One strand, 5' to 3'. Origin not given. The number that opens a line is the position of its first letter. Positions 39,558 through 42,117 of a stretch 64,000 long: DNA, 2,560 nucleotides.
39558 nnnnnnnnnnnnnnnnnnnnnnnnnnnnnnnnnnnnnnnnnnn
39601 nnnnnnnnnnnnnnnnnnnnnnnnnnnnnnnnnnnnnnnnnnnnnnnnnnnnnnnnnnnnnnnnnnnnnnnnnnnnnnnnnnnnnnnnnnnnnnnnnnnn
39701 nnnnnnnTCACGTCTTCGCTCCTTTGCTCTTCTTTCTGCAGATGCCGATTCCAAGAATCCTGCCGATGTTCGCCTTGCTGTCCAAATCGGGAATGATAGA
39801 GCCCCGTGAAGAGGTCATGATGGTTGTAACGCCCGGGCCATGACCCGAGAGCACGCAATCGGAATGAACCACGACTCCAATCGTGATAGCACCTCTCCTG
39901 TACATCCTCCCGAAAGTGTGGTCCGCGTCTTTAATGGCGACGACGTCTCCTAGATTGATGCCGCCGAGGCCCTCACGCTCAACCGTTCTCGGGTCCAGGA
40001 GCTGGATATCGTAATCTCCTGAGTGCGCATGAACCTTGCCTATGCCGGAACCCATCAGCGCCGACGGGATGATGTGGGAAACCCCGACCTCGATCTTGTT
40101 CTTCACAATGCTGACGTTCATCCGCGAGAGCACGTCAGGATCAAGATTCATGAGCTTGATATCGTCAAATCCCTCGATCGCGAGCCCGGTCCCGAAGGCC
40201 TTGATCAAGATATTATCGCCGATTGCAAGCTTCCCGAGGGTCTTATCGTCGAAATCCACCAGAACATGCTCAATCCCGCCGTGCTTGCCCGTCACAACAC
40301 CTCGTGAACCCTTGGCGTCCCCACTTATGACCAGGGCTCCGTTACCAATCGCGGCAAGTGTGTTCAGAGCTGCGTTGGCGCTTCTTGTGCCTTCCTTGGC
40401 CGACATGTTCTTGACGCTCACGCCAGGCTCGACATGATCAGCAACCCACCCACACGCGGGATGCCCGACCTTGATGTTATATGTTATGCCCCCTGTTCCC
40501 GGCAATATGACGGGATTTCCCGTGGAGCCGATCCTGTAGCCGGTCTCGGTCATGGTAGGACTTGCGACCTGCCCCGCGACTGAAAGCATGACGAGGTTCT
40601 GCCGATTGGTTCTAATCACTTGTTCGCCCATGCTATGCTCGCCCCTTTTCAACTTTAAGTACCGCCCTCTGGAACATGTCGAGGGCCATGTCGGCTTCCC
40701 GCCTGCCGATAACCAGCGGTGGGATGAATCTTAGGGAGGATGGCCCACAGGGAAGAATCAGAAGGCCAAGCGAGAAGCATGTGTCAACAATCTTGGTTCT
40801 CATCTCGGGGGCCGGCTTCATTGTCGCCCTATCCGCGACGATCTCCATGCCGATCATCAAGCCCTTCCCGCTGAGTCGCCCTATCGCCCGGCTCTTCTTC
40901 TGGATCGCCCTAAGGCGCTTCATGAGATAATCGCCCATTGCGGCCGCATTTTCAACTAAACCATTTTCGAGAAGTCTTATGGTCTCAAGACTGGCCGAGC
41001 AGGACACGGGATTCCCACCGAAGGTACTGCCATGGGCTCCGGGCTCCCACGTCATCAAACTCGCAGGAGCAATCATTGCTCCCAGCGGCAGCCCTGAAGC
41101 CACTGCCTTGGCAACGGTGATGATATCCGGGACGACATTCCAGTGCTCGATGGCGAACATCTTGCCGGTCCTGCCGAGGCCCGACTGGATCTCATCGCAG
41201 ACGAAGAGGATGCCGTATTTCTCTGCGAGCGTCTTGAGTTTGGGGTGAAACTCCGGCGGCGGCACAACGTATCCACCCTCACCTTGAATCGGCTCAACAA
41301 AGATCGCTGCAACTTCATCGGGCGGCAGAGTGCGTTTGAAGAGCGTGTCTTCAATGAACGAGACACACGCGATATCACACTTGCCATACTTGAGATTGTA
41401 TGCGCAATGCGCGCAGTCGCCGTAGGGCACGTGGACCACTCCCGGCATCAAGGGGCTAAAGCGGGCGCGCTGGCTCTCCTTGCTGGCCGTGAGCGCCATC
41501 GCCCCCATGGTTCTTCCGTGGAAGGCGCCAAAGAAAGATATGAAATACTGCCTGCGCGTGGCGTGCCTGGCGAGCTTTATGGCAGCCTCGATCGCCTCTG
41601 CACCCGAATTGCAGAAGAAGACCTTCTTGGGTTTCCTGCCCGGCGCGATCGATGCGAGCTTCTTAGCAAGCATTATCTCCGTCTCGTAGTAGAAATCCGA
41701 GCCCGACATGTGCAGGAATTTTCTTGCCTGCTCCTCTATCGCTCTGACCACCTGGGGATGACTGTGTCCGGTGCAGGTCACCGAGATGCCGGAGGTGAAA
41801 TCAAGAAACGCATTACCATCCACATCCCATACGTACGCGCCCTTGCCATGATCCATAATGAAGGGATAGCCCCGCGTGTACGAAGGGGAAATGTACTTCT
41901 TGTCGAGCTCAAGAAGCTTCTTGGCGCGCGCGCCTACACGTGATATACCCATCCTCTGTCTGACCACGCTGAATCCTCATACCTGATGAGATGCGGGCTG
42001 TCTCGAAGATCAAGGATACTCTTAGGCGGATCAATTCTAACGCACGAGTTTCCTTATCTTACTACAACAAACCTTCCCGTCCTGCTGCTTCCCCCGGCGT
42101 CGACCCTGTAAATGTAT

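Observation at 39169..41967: Translationally coupled aminotransferase / glycine-rich DUF / HD hydrolase operon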

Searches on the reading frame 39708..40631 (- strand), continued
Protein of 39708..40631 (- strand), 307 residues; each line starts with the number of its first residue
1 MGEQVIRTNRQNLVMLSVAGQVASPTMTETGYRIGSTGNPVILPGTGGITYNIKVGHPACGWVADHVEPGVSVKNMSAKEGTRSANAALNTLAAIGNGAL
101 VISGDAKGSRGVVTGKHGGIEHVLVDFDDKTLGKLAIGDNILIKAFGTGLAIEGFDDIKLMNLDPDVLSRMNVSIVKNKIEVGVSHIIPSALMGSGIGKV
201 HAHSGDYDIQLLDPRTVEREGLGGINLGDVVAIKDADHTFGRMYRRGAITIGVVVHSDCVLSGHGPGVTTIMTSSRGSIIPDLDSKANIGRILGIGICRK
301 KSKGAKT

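Call 83: search_protein_families(library=pfam, proteins=[L016:7229-7864:+, L016:9024-9989:+, L076:180-833:+, L076:1812-3053:-, L009:2635-3873:-, L009:5010-5855:-], max_evalue=0.0001)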
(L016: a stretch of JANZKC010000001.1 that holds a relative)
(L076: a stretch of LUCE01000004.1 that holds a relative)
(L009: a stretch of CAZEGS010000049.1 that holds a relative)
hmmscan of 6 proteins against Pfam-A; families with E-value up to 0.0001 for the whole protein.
L016:7229-7864:+ (212 aa): 2 families
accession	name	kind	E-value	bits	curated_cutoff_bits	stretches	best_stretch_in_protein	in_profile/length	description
PF04519.19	Bactofilin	-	1.2e-08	35.5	27.9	1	9-94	3-87/98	Polymer-forming cytoskeletal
PF25084.1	LbH_EIF2B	-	6e-05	23.4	54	0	116-163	20-68/105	EIF2B subunit epsilon LbH domain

L016:9024-9989:+ (322 aa): 2 families
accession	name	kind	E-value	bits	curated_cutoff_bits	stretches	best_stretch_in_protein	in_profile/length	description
PF02826.25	2-Hacid_dh_C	-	6.5e-66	221.5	25.1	1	119-296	1-178/178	D-isomer specific 2-hydroxyacid dehydrogenase, NAD binding domain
PF00389.36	2-Hacid_dh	-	2.1e-29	102.3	24.6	1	18-314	2-120/134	D-isomer specific 2-hydroxyacid dehydrogenase, catalytic domain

L076:180-833:+ (218 aa): 1 family
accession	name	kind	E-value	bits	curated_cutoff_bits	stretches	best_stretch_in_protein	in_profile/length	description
PF01661.27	Macro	-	1.8e-41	141.2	22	1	66-179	1-117/118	Macro domain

L076:1812-3053:- (414 aa): 2 families
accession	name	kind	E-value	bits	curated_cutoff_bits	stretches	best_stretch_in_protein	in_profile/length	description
PF09861.14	Lar_N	-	1.6e-09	37.7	23.3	1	15-172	29-192/204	Lactate racemase N-terminal domain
PF04015.17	DUF362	-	2.3e-07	31.5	24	1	48-197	16-156/200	Domain of unknown function (DUF362)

L009:2635-3873:- (413 aa): 2 families
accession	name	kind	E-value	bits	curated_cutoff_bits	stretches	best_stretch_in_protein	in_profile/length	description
PF00155.27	Aminotran_1_2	-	4.7e-67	227.2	19.7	1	33-374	2-349/361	Aminotransferase class I and II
PF01053.26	Cys_Met_Meta_PP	-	2.4e-06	26.8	27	1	108-211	81-177/381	Cys/Met metabolism PLP-dependent enzyme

L009:5010-5855:- (282 aa): 3 families
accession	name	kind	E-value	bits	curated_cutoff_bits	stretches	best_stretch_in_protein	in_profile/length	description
PF01678.24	DAP_epimerase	-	2.2e-70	234.8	34.7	2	9-132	1-119/121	Diaminopimelate epimerase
PF02567.21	PhzC-PhzF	-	1.7e-08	34.7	27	1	16-233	11-223/281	Phenazine biosynthesis-like protein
PF05544.16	Pro_racemase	-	9e-06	25.4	27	1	55-128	59-136/325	Proline racemase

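Call 87: search_dna_similar(query=window:39708-40631:-, collection=plasmids, mode=protein, max_rows=15)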
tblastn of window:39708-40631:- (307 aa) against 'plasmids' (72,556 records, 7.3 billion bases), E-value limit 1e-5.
No match.

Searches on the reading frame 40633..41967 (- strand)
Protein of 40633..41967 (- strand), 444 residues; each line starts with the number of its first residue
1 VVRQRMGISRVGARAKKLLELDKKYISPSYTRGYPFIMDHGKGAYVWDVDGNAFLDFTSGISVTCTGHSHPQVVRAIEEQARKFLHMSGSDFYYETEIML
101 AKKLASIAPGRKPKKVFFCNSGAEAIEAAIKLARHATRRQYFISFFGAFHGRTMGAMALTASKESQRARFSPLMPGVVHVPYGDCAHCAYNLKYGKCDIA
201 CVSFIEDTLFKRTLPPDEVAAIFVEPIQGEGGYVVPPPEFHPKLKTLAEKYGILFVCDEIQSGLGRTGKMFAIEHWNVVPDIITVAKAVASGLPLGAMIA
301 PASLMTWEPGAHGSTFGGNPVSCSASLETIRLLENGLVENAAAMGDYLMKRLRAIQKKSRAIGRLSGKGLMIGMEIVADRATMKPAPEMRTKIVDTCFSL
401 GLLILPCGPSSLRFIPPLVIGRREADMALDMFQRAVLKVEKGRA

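Call 4: search_protein_families(library=pfam, proteins=[window:40633-41967:-], max_evalue=0.01)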
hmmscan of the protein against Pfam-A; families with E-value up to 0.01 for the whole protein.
window:40633-41967:- (444 aa): 1 family
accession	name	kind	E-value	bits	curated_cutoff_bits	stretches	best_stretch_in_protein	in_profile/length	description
PF00202.27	Aminotran_3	-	6.5e-123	410.8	30.5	1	35-436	10-403/403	Aminotransferase class-III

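Call 7: search_protein_families(library=ncbifam, proteins=[window:40633-41967:-], max_evalue=0.001)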
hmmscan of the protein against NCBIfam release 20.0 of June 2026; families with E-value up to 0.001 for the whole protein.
window:40633-41967:- (444 aa): 69 families (the best 25 are shown)
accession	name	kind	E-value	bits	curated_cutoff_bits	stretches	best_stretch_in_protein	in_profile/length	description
NF004426.0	PRK05769.1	equivalog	2.2e-185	616.6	552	1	8-437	10-438/441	acetyl ornithine aminotransferase family protein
NF005993.0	PRK08117.1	subfamily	5e-147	490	574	1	16-440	6-431/433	aspartate aminotransferase family protein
NF006228.0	PRK08360.1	equivalog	1.4e-124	416.1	608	1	16-443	4-431/443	aspartate aminotransferase family protein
NF006368.0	PRK08593.1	equivalog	1.2e-116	390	570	1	14-443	5-436/448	aspartate aminotransferase family protein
TIGR00707.1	argD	subfamily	2.6e-112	375.4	410.05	1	29-435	5-379/381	acetylornithine/succinylornithine family transaminase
NF002874.0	PRK03244.1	equivalog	4.3e-109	364.9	457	1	36-438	27-394/399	acetylornithine transaminase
NF004714.0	PRK06058.1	subfamily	1.9e-107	359.7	639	1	11-436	19-444/447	4-aminobutyrate--2-oxoglutarate transaminase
TIGR00700.1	GABAtrnsam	equivalog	2.6e-106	355.7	506.65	1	31-435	12-417/420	4-aminobutyrate--2-oxoglutarate transaminase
NF005376.0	PRK06918.1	equivalog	9.6e-104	347.3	676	1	12-436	14-441/451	4-aminobutyrate--2-oxoglutarate transaminase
NF004171.0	PRK05639.1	equivalog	1.2e-102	344.2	639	1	8-438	8-443/457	alanine/serine racemase family protein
NF045634.1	LeuMetRace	equivalog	3.9e-101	338.9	800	1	31-443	20-431/432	leucine/methionine racemase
NF005692.0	PRK07495.1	equivalog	2.8e-97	326.1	724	1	39-441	27-424/425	4-aminobutyrate--2-oxoglutarate transaminase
NF002797.0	PRK02936.1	equivalog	1.1e-96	323.9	496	2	203-437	153-378/385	acetylornithine transaminase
NF002325.0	PRK01278.1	subfamily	2.1e-91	306.5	372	1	26-441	6-391/395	acetylornithine transaminase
NF005985.0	PRK08088.1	equivalog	6.6e-91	305.1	713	1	18-436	7-421/426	4-aminobutyrate--2-oxoglutarate transaminase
NF049939.1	HyAminethphonNHLyPbfA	equivalog_domain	1.2e-85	287.7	525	1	14-438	22-441/442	(R)-1-hydroxy-2-aminoethylphosphonate ammonia-lyase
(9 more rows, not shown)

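Call 24: search_solved_structures(query=window:40633-41967:-, max_evalue=1e-60)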
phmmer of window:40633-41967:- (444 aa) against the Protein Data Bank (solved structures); distinct sequences matched with E-value up to 1e-60: 44.
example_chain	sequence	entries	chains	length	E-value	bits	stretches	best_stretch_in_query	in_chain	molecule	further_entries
7vno_A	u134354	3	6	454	6.3e-124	417.3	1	12-439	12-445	454aa long hypothetical 4-aminobutyrate aminotransferase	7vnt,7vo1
2eo5_A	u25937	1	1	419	2.5e-108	365.9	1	16-439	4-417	419aa long hypothetical aminotransferase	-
9wqz_A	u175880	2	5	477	1.3e-98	333.8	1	8-439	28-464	Alanine/serine racemase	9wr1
4ysn_A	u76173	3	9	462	1.6e-94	320.3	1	14-443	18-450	Putative 4-aminobutyrate aminotransferase | Isoleucine 2-epimerase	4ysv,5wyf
5wya_A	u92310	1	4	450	2.1e-94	320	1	14-443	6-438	Isoleucine 2-epimerase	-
5ll2_A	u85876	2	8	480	2.3e-94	319.9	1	14-443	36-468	Isoleucine 2-epimerase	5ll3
9wrf_A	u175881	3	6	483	6.7e-84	285.4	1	16-442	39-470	Broad substrate specificity amino-acid racemase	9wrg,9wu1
2ord_A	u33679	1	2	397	7.7e-83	281.9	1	25-435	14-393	Acetylornithine aminotransferase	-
2e54_A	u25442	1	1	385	9.6e-83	281.6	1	25-435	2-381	Acetylornithine aminotransferase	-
1sf2_A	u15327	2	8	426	2.4e-81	277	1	23-432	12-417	4-aminobutyrate aminotransferase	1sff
6wj8_A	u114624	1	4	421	7.2e-81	275.4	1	37-435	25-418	4-aminobutyrate aminotransferase PuuE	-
1szu_A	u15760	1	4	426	8.7e-81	275.1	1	23-432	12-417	4-aminobutyrate aminotransferase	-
4atp_A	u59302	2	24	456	9.2e-81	275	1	11-423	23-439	4-AMINOBUTYRATE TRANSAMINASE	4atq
1szk_A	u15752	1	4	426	1.2e-80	274.7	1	23-432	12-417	4-aminobutyrate aminotransferase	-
1szs_A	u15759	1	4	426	2.2e-80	273.8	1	23-432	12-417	4-aminobutyrate aminotransferase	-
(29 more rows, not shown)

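Call 70: search_solved_structures(query=window:40633-41967:-, max_evalue=1e-100, show_alignments=1)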
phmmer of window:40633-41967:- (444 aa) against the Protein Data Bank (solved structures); distinct sequences matched with E-value up to 1e-100: 2.
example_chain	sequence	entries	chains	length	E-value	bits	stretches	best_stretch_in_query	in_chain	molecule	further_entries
7vno_A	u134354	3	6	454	6.3e-124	417.3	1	12-439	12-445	454aa long hypothetical 4-aminobutyrate aminotransferase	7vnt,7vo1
2eo5_A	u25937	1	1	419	2.5e-108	365.9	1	16-439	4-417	419aa long hypothetical aminotransferase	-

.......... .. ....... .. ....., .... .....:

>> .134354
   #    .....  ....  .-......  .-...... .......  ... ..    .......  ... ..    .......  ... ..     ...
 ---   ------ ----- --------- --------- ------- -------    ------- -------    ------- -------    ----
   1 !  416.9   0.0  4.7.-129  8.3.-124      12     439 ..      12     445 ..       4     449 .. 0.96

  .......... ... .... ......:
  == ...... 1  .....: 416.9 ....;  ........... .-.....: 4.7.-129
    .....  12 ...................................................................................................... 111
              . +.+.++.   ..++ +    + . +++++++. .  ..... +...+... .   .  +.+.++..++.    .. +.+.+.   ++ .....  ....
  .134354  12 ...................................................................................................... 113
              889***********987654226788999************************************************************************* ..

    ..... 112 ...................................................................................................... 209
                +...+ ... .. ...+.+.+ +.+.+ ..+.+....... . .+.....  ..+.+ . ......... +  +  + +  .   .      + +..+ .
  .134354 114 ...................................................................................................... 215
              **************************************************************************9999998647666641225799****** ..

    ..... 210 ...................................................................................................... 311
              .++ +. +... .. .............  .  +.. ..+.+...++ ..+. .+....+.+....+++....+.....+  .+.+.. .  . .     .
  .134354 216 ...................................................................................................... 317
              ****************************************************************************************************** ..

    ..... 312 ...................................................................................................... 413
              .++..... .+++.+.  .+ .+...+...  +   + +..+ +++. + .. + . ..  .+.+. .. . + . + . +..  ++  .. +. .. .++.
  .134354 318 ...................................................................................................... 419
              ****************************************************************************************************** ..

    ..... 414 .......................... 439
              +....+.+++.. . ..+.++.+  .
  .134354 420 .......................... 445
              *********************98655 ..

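Call 73: search_protein_families(library=padloc, proteins=[window:40633-41967:-], max_evalue=0.01)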
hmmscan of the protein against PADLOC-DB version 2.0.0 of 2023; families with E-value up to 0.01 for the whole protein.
window:40633-41967:- (444 aa): 0 families

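Call 93: list_cluster_members(proteins=[P0001, window:40633-41967:-, window:39169-39711:-])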
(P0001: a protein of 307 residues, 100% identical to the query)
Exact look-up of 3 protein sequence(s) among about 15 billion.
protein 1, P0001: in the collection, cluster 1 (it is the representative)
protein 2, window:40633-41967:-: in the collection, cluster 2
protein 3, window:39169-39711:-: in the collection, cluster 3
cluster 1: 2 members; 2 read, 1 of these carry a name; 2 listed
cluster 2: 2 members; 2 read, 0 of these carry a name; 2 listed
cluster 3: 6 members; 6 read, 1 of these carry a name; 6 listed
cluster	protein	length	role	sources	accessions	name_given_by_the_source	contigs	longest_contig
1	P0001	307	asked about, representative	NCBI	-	-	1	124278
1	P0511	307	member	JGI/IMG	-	hypothetical protein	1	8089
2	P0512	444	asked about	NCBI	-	-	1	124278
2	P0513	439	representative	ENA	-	-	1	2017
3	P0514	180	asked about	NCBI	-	-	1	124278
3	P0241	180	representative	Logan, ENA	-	-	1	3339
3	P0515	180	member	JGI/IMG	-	putative nucleotidyltransferase with HDIG domain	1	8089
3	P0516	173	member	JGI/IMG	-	-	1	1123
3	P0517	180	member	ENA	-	-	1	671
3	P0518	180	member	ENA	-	-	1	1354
